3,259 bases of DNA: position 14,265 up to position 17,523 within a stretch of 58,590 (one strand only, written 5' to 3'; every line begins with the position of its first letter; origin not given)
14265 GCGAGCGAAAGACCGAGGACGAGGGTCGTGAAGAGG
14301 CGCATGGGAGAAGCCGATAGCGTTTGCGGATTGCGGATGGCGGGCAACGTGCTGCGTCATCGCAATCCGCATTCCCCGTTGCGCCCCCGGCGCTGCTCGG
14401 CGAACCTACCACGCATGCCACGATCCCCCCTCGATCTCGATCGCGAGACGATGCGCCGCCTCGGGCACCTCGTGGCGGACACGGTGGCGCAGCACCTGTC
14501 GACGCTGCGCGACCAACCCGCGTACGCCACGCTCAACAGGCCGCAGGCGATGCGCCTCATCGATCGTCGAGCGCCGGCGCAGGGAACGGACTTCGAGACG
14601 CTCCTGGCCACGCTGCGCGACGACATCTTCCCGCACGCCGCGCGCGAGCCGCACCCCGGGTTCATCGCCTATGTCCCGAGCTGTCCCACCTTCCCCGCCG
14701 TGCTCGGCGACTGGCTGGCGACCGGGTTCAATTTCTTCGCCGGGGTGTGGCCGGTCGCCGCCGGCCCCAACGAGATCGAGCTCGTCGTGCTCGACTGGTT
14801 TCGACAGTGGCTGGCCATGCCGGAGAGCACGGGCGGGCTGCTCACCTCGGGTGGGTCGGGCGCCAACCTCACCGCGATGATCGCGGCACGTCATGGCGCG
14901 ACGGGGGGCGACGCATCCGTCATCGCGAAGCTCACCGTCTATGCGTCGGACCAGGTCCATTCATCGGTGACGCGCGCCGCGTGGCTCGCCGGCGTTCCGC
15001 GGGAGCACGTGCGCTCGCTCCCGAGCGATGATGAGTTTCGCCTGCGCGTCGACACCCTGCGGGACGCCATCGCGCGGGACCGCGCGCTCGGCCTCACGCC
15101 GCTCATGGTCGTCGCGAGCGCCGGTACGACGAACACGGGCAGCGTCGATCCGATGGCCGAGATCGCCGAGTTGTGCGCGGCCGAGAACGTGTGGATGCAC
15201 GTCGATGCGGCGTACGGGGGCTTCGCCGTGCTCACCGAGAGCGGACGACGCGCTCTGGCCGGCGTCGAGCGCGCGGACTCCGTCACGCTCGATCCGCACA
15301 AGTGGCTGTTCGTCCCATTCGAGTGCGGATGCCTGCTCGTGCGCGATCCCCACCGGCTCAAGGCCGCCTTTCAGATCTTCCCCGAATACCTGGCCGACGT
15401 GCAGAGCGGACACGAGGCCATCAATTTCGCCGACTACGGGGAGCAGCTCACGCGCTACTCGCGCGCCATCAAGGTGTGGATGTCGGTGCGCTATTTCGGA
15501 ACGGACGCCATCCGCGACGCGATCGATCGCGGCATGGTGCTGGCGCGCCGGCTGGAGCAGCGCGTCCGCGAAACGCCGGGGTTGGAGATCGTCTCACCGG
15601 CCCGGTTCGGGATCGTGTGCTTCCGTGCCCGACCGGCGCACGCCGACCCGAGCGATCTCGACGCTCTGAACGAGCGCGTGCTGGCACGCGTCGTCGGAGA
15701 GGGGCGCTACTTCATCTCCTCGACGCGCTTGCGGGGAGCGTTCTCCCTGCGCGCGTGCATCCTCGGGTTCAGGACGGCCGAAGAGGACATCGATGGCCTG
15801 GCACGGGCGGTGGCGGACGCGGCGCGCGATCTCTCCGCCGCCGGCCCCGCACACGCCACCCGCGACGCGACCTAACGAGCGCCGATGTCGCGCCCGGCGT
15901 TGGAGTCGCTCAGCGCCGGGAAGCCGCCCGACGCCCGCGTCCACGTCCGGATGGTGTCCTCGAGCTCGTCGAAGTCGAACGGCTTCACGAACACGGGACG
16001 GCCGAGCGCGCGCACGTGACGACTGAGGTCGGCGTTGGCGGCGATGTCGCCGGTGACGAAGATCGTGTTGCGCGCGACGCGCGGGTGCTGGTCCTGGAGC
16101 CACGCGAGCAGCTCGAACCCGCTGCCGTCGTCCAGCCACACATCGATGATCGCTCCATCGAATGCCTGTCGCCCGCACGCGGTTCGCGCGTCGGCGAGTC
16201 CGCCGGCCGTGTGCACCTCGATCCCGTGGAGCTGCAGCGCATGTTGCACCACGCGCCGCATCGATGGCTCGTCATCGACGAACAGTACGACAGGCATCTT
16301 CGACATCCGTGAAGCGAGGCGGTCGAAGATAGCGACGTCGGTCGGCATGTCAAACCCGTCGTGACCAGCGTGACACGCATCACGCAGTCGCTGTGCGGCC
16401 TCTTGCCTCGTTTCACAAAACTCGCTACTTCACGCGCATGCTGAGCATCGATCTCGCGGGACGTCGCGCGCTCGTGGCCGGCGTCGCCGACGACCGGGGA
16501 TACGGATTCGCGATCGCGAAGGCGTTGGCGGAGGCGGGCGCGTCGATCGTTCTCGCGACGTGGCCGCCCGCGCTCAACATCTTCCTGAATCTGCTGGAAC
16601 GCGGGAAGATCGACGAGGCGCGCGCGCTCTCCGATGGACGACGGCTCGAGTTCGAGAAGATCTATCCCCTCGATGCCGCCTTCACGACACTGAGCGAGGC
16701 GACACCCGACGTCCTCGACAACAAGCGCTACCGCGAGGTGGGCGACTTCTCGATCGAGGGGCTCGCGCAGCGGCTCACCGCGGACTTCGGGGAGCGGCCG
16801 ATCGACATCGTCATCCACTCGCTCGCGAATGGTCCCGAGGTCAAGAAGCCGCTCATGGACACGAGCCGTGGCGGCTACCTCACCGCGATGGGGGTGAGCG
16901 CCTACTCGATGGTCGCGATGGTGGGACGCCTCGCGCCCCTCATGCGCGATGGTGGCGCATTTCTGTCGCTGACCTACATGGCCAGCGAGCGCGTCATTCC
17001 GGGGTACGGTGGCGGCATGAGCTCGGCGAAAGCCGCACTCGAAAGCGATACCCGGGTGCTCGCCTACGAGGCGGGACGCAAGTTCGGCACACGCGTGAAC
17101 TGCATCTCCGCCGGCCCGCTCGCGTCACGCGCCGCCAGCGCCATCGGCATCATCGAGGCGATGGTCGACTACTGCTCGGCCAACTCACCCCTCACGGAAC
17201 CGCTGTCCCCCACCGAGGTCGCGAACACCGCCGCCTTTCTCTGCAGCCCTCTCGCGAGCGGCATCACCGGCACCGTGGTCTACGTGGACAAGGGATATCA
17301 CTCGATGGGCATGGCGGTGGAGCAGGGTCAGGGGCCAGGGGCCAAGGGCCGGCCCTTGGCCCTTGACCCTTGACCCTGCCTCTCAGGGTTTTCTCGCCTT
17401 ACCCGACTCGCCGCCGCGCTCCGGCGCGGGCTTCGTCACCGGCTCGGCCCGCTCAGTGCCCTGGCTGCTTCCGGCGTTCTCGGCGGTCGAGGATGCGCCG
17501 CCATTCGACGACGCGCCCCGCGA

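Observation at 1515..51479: Widespread gene-boundary palindromes whose arms are short tandem repeats (7-, 8- or 9-nt units) in at least six sequence classes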

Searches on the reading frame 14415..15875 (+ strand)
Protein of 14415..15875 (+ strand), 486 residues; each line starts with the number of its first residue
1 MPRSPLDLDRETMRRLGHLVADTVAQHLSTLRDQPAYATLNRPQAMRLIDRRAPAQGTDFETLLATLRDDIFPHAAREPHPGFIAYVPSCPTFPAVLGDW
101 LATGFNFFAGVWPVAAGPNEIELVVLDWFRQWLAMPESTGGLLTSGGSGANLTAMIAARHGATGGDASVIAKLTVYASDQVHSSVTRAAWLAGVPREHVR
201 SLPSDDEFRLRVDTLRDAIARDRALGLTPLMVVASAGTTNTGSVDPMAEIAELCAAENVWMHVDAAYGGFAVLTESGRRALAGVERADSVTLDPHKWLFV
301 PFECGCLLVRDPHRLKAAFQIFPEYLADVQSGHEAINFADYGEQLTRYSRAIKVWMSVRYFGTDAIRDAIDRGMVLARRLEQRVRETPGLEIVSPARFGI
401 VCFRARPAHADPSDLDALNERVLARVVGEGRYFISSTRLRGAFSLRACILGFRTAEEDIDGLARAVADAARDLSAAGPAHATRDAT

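Call 45: search_protein_families(library=pfam, proteins=[window:14415-15875:+], max_evalue=0.0001)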
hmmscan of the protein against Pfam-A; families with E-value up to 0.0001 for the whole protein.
window:14415-15875:+ (486 aa): 4 families
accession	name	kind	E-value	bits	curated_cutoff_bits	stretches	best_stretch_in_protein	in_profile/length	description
PF00282.25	Pyridoxal_deC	-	1e-80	271.8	27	1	45-405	4-374/375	Pyridoxal-dependent decarboxylase conserved domain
PF00155.27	Aminotran_1_2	-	2.4e-08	34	19.7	1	141-287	68-208/361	Aminotransferase class I and II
PF00266.25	Aminotran_5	-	6.3e-06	25.8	21.5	0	130-266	53-177/371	Aminotransferase class-V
PF05889.19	SepSecS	-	2e-05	23.9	21.1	1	172-343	102-270/389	O-phosphoseryl-tRNA(Sec) selenium transferase, SepSecS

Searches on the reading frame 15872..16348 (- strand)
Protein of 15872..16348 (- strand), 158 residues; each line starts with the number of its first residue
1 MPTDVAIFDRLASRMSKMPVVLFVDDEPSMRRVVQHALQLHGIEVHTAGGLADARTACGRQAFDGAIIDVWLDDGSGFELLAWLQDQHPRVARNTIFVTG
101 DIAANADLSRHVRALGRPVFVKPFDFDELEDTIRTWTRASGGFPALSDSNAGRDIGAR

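Call 45: search_protein_families(library=pfam, proteins=[window:15872-16348:-], max_evalue=0.0001)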
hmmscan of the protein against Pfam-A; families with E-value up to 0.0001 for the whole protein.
window:15872-16348:- (158 aa): 1 family
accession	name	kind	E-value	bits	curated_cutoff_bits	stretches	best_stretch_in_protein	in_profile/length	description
PF00072.30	Response_reg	-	5.3e-15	56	30.2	1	21-133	1-110/111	Response regulator receiver domain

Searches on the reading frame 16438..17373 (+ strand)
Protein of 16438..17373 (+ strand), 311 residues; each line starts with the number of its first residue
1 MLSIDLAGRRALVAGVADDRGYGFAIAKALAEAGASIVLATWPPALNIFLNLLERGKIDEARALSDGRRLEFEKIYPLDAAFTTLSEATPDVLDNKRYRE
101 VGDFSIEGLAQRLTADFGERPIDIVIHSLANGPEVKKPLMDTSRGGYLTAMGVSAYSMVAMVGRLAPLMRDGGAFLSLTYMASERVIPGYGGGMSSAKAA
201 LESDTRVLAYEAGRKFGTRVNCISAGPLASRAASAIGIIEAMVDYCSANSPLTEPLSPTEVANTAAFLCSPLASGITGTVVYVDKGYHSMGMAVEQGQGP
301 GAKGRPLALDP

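Call 42: search_protein_families(library=pfam, proteins=[window:16438-17373:+], max_evalue=0.001)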
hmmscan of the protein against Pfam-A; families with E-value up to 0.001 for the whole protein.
window:16438-17373:+ (311 aa): 2 families
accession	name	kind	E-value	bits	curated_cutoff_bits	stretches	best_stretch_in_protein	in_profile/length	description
PF13561.12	adh_short_C2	-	3.7e-54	184.2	27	1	105-288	57-236/236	Enoyl-(Acyl carrier protein) reductase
PF00106.31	adh_short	-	3.4e-06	27.1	26.6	0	111-233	69-187/195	short chain dehydrogenase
